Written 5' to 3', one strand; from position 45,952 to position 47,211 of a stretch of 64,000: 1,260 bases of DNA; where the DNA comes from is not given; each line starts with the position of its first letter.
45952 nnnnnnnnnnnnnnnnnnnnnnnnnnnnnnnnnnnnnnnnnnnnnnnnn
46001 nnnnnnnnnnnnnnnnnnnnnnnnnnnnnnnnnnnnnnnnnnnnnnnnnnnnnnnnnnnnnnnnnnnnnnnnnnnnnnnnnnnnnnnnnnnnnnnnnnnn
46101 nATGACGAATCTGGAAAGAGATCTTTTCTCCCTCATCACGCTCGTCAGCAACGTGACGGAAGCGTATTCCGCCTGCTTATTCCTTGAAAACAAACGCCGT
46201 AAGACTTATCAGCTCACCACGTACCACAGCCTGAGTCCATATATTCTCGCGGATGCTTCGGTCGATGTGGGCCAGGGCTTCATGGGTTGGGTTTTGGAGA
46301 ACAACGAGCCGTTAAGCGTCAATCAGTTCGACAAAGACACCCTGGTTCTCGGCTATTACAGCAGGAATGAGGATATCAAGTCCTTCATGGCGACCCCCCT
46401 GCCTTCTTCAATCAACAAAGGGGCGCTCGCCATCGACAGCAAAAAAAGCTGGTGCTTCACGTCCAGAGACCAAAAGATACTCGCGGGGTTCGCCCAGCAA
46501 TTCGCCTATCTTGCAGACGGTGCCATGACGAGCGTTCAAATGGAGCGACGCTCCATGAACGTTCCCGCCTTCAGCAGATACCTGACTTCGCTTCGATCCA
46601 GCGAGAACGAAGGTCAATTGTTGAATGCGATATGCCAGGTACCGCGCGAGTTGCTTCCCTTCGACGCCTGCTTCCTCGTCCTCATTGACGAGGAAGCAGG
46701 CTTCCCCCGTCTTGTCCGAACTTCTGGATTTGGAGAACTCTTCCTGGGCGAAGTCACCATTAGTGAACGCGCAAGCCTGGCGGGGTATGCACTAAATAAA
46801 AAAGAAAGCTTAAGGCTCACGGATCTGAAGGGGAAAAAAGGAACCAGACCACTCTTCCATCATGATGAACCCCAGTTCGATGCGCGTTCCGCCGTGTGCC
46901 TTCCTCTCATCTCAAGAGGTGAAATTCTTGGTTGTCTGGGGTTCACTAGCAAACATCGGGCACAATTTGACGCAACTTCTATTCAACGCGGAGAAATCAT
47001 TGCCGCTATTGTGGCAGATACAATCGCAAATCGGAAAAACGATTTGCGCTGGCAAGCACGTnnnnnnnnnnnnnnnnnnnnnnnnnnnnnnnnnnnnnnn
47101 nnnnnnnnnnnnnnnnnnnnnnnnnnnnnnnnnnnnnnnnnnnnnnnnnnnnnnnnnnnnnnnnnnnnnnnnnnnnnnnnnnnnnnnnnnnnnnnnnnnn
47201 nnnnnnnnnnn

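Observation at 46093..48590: Sensor-type GAF-GAF-degenerate-GGDEF protein translationally coupled to a non-canonical MreB paralog, at the head of a low-GC island.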

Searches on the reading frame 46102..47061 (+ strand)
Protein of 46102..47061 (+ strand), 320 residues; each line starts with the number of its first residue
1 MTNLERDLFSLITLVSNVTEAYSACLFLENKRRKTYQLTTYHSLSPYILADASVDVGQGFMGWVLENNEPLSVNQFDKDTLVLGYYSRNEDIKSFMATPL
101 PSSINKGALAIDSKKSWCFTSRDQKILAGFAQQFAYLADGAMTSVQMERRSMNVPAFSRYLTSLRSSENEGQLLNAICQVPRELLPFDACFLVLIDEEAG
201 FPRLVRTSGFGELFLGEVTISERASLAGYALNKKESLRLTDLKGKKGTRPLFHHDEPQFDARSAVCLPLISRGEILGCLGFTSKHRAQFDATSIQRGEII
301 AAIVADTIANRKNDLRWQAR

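Call 81: search_protein_representatives(protein=window:46102-47061:+)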
Query: 320 residues. Proteins with E-value up to 0.001 (for the whole library): 4174; up to 1e-10: 855; up to 1e-30: 38. The best 150 are listed.
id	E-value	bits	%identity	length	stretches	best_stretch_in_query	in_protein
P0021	3.8e-134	463.1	67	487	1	1-320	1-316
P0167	1.5e-82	293.7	49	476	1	4-302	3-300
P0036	2.3e-82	293.0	47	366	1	3-318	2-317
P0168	2.5e-63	230.6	73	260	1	152-320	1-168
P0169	1.7e-50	188.5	36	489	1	3-308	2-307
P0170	5.7e-50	186.7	34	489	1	2-318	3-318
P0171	7.0e-48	179.8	33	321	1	3-309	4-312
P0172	5.3e-47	177.0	80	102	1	1-101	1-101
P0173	1.1e-42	162.8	31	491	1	4-305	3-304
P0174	1.6e-42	162.2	34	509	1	3-295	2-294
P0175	2.5e-42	161.6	32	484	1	4-312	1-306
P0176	4.6e-42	160.7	33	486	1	3-310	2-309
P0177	5.0e-42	160.6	25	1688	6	38-310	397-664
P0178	1.2e-41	159.3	34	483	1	7-310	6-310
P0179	3.7e-41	157.8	37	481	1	1-302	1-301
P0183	2.2e-37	145.4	31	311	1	4-308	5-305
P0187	6.8e-35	137.2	33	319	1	5-284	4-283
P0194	1.4e-31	126.3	28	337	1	6-317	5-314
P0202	9.6e-31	123.6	31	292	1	4-284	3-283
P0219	2.3e-27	112.5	29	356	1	4-314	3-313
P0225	4.4e-26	108.3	32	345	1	8-278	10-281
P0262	4.7e-23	98.3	32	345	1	11-271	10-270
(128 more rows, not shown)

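Call 82: list_cluster_members(proteins=[P0171, P0174, P0179, P0183, P0187, P0194, P0202, P0219, P0225, P0262])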
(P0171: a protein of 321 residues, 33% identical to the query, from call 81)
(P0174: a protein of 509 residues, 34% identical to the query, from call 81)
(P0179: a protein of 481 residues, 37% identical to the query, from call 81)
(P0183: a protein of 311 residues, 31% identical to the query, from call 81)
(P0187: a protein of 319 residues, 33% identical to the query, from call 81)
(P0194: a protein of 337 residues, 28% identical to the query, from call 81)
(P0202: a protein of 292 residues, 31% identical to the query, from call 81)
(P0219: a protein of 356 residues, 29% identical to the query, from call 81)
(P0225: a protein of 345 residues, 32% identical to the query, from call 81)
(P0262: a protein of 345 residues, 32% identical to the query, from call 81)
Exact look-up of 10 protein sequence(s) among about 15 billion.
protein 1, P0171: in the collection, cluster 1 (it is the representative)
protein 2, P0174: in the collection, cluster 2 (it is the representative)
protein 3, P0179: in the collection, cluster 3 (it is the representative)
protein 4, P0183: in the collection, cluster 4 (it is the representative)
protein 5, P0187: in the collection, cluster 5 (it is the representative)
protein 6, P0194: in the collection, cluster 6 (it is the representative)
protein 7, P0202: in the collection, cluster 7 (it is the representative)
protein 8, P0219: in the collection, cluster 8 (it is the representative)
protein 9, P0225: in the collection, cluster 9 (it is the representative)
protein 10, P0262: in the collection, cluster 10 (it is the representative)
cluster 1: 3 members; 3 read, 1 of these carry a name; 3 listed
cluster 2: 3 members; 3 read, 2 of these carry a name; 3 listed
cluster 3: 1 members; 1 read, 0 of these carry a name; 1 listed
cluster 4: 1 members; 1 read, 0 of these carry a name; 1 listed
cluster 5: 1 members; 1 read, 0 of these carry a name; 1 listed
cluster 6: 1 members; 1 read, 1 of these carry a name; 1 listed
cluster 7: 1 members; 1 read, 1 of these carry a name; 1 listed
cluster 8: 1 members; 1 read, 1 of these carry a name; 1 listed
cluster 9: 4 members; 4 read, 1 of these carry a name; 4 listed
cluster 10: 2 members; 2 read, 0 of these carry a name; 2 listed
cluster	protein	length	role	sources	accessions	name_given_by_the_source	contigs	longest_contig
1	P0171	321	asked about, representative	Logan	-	-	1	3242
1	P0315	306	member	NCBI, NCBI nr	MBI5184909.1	MAG: GAF domain-containing protein [Nitrospinae bacterium] | GAF domain-containing protein [Nitrospinota bacterium]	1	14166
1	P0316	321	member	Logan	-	-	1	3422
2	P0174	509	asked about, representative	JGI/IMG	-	diguanylate cyclase (GGDEF)-like protein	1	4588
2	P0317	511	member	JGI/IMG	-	diguanylate cyclase (GGDEF)-like protein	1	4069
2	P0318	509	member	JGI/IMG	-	-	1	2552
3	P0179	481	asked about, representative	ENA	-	-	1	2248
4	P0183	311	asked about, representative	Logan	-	-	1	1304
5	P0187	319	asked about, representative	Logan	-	-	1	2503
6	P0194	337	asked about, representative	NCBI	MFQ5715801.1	MAG: GAF domain-containing protein, partial [Nitrospinales bacterium]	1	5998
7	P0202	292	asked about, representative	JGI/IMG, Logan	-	transcriptional regulator with GAF, ATPase, and Fis domain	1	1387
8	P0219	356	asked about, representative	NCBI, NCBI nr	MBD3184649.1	GAF domain-containing protein, partial [Candidatus Poribacteria bacterium] | GAF domain-containing protein [Candidatus Poribacteria bacterium]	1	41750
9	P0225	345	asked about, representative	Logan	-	-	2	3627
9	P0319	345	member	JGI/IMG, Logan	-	signal transduction protein with GAF and PtsI domain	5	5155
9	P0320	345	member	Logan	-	-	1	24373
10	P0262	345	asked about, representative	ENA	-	-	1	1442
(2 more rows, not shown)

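Call 83: find_encoding_contigs(protein=P0219, flank=6000, max_places=1)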
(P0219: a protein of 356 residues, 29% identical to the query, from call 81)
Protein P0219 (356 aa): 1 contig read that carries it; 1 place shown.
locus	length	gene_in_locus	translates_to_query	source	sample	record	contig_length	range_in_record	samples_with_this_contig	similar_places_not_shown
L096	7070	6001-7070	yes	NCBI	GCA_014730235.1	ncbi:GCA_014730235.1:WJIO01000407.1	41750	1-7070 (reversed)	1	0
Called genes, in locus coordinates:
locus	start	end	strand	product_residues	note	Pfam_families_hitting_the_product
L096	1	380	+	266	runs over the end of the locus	PF00809:Pterin_bind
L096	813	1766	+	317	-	PF01408:GFO_IDH_MocA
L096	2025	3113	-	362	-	PF01408:GFO_IDH_MocA, PF02894:GFO_IDH_MocA_C, PF22725:GFO_IDH_MocA_C3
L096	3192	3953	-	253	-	PF13385:Laminin_G_3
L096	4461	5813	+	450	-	PF00072:Response_reg, PF00158:Sigma54_activat, PF14532:Sigma54_activ_2, PF07728:AAA_5, PF25601:AAA_lid_14, PF02954:HTH_8 (weak)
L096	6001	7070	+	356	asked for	PF13185:GAF_2 (weak), PF01590:GAF, PF13185:GAF_2, PF13492:GAF_3 (weak)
